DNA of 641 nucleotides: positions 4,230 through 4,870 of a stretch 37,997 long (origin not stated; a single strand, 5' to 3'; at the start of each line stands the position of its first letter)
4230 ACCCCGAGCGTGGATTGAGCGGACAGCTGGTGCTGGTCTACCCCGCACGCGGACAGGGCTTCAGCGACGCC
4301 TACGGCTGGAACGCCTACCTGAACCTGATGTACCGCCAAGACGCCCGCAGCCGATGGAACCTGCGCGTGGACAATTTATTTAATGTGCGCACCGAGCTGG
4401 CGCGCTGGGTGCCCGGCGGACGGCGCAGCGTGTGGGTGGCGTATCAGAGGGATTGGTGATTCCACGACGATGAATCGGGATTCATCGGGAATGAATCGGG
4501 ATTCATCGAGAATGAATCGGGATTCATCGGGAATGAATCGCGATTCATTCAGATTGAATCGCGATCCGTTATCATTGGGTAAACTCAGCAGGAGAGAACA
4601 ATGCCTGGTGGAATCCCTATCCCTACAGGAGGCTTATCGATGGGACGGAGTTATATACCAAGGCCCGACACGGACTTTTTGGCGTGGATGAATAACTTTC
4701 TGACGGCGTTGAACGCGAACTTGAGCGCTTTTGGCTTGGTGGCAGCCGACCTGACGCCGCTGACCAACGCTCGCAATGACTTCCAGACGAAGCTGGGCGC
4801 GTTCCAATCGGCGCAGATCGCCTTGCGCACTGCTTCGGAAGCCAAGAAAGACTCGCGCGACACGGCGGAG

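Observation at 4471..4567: Five phased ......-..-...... palindromes at an exact 21-bp period, with ARG-box-like geometry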

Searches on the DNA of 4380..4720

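Call 95: search_rna_families(source=window, start=4380, end=4720, threshold=evalue, max_evalue=1)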
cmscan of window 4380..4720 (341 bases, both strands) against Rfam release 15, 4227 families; matches with E-value up to 1: 0.
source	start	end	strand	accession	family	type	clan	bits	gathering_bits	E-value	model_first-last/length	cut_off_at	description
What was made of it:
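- On Any Rfam RNA family: No hit with E up to 1 in 4380-4720 (call 95).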
